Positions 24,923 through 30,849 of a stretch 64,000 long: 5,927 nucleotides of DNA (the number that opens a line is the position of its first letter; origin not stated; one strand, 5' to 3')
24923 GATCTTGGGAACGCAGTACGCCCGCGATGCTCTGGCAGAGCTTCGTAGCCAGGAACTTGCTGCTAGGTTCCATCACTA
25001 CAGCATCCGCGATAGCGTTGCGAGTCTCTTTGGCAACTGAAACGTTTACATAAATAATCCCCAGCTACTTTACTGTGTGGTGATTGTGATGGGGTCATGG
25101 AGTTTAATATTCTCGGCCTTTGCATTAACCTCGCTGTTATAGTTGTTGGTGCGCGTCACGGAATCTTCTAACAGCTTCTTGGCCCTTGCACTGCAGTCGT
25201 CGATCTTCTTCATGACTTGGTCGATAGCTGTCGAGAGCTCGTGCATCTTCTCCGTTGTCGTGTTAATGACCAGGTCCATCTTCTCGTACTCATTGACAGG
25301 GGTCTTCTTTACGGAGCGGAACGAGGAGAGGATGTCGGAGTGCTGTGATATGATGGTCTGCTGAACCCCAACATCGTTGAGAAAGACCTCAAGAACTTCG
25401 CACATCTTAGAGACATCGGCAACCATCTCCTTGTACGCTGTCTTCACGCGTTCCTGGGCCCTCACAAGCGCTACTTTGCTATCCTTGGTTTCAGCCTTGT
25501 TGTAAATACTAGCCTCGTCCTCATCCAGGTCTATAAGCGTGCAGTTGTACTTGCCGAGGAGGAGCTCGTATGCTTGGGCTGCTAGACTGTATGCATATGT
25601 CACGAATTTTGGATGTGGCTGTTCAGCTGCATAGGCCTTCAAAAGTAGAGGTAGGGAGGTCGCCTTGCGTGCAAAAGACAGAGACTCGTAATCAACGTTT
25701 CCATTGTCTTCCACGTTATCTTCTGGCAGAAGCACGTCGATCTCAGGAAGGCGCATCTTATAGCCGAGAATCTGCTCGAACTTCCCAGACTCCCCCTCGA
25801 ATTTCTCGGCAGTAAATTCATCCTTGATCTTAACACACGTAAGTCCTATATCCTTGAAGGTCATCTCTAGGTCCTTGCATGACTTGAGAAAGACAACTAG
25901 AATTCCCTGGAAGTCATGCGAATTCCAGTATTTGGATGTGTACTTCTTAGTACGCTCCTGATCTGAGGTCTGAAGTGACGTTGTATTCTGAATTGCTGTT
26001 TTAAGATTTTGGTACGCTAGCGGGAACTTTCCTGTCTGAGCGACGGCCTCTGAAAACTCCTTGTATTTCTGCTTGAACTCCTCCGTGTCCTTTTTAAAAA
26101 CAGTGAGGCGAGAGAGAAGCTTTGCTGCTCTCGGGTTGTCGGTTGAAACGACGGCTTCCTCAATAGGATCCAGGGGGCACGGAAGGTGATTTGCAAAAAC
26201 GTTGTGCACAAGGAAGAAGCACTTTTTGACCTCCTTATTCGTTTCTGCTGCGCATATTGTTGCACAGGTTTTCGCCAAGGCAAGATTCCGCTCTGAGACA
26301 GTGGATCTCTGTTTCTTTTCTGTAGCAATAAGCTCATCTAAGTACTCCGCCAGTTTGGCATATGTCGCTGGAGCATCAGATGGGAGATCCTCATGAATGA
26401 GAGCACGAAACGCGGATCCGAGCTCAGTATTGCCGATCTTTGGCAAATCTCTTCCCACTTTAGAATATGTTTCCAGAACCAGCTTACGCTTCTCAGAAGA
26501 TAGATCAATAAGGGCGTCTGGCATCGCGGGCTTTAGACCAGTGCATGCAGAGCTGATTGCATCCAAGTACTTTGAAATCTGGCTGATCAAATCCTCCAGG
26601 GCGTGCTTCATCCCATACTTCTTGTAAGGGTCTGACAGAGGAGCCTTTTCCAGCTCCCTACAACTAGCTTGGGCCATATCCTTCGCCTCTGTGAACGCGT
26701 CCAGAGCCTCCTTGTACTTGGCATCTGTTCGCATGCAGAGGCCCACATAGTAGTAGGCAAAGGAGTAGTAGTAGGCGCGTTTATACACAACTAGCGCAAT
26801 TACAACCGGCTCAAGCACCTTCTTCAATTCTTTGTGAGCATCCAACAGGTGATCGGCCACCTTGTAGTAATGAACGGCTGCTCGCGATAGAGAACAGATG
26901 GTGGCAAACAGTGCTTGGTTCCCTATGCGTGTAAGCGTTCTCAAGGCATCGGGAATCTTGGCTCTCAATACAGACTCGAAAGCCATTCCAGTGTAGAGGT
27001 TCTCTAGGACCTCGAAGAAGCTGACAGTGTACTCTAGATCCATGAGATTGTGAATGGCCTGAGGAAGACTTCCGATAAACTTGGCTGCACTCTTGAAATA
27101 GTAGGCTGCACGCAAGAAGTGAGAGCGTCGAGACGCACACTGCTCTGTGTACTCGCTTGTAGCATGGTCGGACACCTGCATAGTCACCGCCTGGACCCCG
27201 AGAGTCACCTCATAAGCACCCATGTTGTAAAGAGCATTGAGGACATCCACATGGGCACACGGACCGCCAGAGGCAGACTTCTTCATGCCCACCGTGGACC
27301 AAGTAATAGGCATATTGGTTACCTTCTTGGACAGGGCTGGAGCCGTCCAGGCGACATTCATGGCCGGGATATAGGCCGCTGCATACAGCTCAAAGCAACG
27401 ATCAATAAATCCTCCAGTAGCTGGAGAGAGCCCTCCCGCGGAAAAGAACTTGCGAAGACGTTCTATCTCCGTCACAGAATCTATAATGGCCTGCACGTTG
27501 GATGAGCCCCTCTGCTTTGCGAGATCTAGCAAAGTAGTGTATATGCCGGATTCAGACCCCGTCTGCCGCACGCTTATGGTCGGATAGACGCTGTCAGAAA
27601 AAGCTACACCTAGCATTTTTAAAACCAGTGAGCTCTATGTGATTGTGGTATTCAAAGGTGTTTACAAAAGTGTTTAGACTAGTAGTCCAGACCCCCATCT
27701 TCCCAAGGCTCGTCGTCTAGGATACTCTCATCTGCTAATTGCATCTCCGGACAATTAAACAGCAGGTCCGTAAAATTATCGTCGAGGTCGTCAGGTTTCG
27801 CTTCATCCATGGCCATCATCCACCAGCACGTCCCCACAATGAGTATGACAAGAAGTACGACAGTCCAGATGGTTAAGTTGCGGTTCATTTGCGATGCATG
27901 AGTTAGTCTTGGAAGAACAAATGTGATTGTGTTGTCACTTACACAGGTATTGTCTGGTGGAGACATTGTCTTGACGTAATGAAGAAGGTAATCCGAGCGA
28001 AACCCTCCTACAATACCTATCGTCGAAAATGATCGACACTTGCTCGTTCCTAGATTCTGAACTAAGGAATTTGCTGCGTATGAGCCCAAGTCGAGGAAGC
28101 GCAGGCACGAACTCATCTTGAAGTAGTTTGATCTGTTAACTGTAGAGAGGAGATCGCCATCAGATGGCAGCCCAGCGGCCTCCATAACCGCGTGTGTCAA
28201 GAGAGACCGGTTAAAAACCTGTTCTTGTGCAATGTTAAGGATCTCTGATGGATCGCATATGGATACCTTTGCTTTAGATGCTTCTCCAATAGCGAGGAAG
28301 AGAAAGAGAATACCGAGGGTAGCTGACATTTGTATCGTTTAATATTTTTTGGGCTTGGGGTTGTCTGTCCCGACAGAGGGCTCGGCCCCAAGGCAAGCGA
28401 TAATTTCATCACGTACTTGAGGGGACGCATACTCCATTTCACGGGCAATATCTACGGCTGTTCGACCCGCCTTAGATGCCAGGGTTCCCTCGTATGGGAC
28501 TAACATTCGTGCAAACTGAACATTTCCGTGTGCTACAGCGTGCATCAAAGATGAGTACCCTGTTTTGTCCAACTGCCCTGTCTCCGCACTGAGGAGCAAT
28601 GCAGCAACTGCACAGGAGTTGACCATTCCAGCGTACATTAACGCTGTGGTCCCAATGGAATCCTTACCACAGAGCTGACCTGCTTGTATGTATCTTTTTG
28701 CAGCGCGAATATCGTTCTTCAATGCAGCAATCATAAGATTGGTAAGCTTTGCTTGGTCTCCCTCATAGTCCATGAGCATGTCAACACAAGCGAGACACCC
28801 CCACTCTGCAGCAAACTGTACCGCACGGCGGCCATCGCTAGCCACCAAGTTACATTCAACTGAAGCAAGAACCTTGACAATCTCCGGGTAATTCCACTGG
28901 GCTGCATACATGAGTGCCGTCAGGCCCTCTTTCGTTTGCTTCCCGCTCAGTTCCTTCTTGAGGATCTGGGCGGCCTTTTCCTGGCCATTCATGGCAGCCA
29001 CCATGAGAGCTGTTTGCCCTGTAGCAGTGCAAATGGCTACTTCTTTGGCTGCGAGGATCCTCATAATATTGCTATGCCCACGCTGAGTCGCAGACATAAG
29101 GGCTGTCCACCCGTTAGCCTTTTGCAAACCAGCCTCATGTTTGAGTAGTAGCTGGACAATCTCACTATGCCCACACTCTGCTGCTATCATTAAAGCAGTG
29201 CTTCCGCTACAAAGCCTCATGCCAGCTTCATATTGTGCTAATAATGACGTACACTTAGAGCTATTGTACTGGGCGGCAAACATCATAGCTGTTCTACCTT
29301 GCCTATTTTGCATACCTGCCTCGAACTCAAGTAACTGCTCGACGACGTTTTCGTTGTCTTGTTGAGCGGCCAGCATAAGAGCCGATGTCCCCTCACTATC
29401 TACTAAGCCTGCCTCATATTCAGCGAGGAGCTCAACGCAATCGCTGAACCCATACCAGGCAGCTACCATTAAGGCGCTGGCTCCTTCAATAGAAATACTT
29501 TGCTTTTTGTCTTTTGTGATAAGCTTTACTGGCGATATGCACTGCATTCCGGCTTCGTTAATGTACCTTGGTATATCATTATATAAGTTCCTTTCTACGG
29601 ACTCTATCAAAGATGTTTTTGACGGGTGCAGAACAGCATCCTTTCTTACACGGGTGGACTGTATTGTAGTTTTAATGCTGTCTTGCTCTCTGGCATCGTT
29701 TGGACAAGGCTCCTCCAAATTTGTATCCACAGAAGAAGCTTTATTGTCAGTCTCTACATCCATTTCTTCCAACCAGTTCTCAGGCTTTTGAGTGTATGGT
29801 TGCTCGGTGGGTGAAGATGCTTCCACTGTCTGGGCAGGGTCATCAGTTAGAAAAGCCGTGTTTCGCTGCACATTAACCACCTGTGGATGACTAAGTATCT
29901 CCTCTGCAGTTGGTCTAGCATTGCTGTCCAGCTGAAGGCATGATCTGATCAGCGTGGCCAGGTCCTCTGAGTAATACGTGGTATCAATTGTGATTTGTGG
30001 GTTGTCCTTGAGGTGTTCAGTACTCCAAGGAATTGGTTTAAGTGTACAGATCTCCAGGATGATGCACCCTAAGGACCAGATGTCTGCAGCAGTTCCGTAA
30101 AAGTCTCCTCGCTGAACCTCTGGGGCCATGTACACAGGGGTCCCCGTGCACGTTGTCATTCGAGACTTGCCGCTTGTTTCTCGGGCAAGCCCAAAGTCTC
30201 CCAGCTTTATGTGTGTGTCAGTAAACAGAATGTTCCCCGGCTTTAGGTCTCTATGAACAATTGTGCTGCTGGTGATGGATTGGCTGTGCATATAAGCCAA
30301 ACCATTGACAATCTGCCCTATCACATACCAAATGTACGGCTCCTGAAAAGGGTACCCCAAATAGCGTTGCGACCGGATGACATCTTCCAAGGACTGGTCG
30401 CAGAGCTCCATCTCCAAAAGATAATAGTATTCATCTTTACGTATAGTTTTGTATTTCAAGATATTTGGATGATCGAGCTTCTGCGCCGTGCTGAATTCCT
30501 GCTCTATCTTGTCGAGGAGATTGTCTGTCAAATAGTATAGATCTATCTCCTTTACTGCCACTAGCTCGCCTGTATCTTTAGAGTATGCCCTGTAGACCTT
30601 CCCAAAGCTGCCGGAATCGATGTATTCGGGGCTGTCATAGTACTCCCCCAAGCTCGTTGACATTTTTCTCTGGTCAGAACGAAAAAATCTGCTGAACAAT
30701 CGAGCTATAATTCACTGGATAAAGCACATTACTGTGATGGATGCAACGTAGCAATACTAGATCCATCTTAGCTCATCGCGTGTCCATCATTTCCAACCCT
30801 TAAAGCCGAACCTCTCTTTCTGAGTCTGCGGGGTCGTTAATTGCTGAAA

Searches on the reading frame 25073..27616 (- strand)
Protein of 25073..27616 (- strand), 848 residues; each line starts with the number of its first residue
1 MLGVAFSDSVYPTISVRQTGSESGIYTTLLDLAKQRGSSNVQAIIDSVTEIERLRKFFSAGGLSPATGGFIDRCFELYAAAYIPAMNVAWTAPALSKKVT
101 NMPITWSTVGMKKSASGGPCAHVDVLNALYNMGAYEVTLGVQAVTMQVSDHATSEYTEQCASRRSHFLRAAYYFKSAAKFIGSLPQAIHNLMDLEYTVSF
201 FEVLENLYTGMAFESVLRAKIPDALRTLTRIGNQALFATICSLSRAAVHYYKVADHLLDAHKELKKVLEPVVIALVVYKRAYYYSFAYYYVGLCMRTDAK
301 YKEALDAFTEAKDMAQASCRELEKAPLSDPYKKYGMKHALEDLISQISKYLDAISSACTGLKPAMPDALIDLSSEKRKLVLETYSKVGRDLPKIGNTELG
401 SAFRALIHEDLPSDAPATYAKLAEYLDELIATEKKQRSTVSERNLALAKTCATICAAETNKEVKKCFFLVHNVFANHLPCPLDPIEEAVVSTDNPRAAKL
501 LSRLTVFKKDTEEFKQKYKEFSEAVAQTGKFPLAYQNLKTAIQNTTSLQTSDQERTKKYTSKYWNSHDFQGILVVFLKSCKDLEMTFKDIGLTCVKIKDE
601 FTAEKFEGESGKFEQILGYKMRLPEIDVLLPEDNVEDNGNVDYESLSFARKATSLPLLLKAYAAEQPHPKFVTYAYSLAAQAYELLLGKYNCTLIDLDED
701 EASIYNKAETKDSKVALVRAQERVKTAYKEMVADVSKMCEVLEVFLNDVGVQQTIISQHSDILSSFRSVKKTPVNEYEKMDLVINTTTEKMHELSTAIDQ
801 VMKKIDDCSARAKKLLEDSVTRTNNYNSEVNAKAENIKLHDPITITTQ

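Call 74: search_protein_families(library=pfam, proteins=[window:25073-27616:-], max_evalue=0.00001)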
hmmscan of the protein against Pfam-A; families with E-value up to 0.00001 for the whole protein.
window:25073-27616:- (848 aa): 1 family
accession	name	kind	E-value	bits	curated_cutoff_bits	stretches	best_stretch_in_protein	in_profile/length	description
PF03097.24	BRO1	-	1.6e-12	47.5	35.1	1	97-352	81-311/385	BRO1-like domain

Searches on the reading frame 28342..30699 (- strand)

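Call 74: search_protein_families(library=pfam, proteins=[window:28342-30699:-], max_evalue=0.00001)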
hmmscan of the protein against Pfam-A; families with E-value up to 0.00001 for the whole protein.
window:28342-30699:- (786 aa): 8 families
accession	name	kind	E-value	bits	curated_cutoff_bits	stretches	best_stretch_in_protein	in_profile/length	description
PF12796.13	Ank_2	-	1.3e-60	202.4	27.3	5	460-523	21-84/90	Ankyrin repeats (3 copies)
PF00069.31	Pkinase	-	1.4e-58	198.8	31.7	1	26-272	6-261/263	Protein kinase domain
PF00023.36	Ank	-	9.8e-38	126.5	21.1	0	499-523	2-26/33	Ankyrin repeat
PF07714.23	PK_Tyr_Ser-Thr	-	1.7e-33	116.5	23.1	1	26-270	6-256/258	Protein tyrosine and serine/threonine kinase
PF13857.12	Ank_5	-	3.4e-28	97.8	27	1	494-534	10-53/56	Ankyrin repeats (many copies)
PF13606.12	Ank_3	-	5.1e-27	91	22.3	0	499-524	2-27/30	Ankyrin repeat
PF13637.12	Ank_4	-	5.5e-24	84.1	22.7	0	568-611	4-49/50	Ankyrin repeats (many copies)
PF03109.22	ABC1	-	5.4e-06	26.2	22.9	0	130-183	171-225/244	ABC1 atypical kinase-like domain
